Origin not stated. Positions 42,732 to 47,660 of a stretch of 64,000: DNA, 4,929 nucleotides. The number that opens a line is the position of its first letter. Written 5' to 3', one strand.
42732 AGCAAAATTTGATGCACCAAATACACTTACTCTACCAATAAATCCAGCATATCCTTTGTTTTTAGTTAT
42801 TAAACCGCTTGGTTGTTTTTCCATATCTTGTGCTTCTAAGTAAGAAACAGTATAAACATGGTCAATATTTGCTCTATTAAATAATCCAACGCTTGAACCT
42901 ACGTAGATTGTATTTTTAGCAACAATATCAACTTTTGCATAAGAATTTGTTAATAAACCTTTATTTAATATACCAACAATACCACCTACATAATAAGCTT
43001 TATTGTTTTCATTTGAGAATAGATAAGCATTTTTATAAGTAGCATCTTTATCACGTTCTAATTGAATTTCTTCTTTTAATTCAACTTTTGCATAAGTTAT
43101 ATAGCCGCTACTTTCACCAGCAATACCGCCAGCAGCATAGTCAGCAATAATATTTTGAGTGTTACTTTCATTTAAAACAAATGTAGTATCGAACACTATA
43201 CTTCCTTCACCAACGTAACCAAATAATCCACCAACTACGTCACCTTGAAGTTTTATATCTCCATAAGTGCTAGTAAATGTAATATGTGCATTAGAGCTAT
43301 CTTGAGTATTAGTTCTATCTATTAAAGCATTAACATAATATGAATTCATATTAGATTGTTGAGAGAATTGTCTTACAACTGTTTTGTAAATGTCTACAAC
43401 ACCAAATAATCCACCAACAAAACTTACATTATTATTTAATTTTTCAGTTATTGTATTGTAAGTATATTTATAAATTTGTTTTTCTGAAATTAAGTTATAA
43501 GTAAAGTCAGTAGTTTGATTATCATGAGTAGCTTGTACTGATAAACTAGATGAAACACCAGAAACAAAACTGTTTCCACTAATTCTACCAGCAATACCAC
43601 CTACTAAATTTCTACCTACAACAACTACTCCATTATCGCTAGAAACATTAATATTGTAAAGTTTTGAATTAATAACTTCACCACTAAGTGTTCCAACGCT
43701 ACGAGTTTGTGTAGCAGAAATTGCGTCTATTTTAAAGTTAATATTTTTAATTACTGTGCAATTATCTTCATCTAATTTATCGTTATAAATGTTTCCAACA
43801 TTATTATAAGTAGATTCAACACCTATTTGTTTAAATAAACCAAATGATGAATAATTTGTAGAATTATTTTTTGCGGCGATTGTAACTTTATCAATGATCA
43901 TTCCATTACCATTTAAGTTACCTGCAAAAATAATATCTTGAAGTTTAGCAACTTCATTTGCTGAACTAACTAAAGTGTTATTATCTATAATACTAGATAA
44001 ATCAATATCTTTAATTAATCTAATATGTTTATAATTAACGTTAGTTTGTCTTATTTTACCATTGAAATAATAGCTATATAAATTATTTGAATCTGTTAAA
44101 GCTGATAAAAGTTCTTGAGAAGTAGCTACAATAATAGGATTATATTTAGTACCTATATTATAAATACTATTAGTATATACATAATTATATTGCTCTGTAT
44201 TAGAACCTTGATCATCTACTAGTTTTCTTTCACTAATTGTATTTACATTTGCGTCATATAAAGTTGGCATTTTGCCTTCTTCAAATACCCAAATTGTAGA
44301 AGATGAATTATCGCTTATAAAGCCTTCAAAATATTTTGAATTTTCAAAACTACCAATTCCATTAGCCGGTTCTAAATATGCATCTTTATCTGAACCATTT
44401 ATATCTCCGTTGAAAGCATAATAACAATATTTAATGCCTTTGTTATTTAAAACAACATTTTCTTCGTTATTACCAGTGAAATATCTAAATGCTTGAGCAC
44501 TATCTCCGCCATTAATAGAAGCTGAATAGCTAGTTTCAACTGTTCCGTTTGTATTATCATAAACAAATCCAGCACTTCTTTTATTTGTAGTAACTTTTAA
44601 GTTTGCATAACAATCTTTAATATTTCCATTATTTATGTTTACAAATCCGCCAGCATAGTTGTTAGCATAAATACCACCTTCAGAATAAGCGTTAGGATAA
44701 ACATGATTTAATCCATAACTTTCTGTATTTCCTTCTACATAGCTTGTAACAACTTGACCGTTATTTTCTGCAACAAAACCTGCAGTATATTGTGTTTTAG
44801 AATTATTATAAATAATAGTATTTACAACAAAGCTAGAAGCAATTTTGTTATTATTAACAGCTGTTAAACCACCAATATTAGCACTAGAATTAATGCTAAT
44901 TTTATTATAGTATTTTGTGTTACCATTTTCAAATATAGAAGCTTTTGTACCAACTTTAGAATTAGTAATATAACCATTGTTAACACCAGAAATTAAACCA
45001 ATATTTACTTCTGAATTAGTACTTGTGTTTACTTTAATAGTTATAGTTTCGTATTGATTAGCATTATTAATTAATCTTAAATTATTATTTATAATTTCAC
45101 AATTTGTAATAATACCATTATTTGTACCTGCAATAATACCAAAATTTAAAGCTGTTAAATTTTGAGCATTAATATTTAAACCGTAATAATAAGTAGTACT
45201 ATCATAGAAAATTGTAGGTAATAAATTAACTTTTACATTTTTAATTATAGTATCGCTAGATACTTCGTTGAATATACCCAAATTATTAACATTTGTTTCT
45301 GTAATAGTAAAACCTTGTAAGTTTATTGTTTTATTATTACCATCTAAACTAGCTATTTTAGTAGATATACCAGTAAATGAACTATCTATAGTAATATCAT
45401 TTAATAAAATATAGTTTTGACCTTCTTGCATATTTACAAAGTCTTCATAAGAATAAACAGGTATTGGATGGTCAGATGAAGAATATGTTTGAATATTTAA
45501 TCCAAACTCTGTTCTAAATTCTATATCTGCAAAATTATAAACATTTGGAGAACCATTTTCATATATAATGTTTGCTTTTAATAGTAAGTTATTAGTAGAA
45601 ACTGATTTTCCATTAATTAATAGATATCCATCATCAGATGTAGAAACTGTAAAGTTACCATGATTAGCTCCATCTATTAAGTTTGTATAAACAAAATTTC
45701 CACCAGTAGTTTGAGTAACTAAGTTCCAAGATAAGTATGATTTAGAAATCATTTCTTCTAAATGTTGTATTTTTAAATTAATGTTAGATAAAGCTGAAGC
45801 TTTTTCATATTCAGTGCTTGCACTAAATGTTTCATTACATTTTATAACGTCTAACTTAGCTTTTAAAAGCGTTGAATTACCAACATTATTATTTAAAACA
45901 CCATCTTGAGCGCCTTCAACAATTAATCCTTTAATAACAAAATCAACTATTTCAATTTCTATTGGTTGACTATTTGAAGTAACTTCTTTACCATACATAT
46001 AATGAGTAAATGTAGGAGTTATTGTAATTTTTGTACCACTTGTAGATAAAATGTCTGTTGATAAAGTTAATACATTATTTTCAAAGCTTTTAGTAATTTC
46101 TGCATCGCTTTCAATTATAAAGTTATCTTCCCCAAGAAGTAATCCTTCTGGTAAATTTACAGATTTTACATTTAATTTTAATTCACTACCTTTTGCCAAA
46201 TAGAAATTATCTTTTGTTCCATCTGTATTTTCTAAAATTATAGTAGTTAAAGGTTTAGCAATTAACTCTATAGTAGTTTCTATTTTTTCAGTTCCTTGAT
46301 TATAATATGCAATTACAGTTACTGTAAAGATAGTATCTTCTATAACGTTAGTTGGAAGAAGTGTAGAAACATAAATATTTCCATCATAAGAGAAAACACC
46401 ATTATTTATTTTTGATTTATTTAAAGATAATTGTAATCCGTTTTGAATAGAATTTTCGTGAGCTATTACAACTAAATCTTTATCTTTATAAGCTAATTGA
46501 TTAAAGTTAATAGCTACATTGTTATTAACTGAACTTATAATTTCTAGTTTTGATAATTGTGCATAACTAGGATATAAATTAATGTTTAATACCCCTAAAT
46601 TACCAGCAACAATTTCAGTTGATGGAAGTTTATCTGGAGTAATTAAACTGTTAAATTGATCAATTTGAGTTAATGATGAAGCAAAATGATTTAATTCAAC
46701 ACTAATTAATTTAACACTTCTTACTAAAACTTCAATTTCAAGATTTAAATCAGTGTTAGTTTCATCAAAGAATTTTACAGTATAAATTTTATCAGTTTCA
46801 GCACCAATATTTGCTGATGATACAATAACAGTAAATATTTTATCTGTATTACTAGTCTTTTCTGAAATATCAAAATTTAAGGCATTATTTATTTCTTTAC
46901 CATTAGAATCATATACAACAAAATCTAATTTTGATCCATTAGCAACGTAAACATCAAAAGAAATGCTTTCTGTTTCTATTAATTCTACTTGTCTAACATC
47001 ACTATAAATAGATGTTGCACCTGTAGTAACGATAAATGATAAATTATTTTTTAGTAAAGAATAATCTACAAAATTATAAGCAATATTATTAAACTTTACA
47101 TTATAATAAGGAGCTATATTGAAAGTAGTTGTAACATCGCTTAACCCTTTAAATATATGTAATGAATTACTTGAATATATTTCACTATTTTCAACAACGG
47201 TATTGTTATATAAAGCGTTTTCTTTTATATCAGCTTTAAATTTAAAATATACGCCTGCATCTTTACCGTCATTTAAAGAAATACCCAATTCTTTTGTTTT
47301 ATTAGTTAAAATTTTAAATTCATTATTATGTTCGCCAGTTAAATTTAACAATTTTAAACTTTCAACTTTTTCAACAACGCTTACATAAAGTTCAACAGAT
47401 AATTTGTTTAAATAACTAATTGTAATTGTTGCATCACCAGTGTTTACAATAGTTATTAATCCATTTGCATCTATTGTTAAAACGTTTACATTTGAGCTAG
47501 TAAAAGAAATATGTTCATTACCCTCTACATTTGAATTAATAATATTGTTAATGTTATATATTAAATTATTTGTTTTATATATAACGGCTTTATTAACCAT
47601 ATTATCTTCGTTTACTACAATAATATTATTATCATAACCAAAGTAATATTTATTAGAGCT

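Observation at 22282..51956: Operon of two paralogous giant lipoproteins (6344 aa and 3487 aa) filling 46% of the window, immediately upstream of rpoB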

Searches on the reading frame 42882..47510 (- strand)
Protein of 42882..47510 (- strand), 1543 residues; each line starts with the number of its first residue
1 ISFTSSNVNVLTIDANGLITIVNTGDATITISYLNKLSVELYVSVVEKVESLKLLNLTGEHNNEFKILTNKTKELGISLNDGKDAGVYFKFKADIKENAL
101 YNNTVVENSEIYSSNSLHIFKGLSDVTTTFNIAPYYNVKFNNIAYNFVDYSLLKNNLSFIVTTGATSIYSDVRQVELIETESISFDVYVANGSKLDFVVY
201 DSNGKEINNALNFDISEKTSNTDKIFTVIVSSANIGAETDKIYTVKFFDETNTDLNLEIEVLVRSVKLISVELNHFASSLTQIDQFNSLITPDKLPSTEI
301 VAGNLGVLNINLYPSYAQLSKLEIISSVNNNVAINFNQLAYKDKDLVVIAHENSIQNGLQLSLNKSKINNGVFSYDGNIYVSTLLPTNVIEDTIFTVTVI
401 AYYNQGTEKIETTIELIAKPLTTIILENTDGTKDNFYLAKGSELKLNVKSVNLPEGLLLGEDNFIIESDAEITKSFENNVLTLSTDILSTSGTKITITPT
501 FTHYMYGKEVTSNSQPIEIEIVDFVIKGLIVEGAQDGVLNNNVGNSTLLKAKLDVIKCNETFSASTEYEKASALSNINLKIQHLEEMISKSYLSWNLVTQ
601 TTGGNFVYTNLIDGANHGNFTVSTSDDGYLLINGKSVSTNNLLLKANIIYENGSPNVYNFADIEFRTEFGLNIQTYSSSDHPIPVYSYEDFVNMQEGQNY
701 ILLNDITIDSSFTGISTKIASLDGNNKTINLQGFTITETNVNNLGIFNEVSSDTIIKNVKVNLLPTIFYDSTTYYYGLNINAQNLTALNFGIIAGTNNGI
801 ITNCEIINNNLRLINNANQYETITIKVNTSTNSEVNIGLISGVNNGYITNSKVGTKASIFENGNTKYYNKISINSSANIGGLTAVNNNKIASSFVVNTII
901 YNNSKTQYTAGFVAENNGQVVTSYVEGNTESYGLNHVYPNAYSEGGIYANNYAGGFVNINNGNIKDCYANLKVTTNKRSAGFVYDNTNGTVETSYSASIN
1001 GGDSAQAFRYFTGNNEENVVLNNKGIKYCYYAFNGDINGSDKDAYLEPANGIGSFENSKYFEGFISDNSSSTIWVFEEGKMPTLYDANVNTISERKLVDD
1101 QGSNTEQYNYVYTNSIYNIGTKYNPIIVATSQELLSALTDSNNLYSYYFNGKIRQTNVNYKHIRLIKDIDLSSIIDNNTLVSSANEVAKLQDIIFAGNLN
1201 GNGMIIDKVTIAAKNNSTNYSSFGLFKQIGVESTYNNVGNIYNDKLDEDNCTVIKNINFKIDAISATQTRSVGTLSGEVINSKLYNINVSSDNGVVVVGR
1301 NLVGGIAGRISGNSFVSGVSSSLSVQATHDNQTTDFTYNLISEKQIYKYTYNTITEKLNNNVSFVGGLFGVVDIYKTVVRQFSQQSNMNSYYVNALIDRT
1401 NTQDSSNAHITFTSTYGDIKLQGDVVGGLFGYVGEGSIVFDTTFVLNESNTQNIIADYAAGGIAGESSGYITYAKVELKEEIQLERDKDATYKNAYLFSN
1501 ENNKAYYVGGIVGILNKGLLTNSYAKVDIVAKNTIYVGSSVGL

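Call 16: find_homologous_proteins(query=window:42882-47510:-, max_evalue=0.00001)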
Query window:42882-47510:- (1543 aa): 1 proteins with E <= 0.00001 among 8000 candidates.
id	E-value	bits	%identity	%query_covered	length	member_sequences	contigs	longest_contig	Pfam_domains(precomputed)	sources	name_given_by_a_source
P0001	1.2e-28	118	28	53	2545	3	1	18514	-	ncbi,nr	ncbi:MAG: hypothetical protein IKC49_02010 [Clostridia bacterium]|nr:hypothetical protein [Clostridi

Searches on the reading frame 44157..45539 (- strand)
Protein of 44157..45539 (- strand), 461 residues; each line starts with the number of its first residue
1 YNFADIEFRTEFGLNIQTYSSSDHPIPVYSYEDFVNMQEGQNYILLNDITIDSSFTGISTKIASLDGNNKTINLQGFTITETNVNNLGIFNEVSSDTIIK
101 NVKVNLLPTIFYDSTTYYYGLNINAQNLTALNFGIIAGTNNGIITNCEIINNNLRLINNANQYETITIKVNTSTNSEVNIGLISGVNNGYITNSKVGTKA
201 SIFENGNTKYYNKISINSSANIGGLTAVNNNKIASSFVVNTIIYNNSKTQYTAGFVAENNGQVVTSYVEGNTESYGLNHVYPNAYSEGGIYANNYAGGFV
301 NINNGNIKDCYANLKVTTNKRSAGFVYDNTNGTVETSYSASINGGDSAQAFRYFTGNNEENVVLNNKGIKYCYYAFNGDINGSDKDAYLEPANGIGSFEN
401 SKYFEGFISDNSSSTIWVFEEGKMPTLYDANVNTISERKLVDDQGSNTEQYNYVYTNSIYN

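Call 72: search_solved_structures(query=A3, max_evalue=10, show_alignments=3)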
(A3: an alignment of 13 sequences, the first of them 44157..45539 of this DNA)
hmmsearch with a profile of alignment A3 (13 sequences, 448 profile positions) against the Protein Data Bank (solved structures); distinct sequences matched with E-value up to 10: 4.
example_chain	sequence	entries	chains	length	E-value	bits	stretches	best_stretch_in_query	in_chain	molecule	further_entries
7w1q_A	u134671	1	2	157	0.35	12.7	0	289-353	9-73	Guanosine deaminase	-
7dc9_A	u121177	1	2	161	0.39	12.6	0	289-353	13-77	Guanosine deaminase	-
7dqn_A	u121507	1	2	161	0.46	12.3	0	289-353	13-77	Guanosine deaminase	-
7dbf_A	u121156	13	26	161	0.48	12.3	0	289-353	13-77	Guanosine deaminase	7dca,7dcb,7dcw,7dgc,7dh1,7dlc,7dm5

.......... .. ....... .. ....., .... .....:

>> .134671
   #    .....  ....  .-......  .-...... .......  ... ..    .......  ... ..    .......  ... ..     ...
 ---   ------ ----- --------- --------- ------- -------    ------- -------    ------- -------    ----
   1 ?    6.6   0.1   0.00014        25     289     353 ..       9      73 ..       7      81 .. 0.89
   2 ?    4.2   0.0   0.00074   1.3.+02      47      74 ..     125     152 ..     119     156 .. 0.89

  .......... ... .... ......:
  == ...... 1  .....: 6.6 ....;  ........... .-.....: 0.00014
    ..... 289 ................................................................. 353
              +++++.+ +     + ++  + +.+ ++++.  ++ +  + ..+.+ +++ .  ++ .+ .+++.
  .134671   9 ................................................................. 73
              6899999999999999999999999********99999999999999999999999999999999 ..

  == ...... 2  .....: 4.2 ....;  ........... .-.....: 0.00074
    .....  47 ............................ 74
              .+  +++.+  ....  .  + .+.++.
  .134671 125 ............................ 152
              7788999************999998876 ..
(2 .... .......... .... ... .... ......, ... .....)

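Call 93: find_homologous_proteins(query=A3, max_evalue=1e-10)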
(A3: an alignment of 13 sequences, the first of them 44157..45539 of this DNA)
Query A3 (13 sequences) (461 aa, profile of the alignment): 21 proteins with E <= 1e-10 among 8000 candidates.
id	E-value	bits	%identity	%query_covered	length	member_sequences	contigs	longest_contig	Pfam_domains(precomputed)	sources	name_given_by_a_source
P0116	3.2e-105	371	54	98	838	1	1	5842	-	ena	-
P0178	6.9e-92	327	35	89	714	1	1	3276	-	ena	-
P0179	2.7e-90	321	32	96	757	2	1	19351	PF07581.18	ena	-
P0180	3.3e-47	179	25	83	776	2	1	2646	PF07581.18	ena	-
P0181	1.5e-45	174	24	51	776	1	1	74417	PF07581.18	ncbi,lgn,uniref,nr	ncbi:The GLUG motif-containing protein [Fibrobacter sp. UWCM]|uniref:GLUG motif-containing protein n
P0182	5.3e-43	165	24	63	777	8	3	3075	PF07581.18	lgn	-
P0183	9.5e-42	161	24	65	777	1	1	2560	PF07581.18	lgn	-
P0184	2.9e-41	160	26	71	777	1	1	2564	PF07581.18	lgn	-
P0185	1.1e-40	158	27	63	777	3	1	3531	PF07581.18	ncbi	-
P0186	2.9e-39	153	29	34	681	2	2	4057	PF07581.18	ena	-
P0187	7.3e-35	139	25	51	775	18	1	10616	PF07581.18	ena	-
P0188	3.5e-34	136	28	51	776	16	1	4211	PF07581.18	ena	-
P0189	1.8e-33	134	24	53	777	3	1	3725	PF07581.18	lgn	-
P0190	2.5e-30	124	24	68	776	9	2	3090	PF07581.18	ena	-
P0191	2.6e-26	110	28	46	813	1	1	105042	PF07581.18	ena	-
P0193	3.1e-20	90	28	39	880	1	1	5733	PF18962.8,PF07581.18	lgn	-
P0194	5.0e-18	83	26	39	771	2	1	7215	PF07581.18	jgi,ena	-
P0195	7.3e-18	83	23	68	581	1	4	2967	PF07581.18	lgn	-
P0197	3.5e-11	61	26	65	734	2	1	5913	PF13149.13,PF07581.18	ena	-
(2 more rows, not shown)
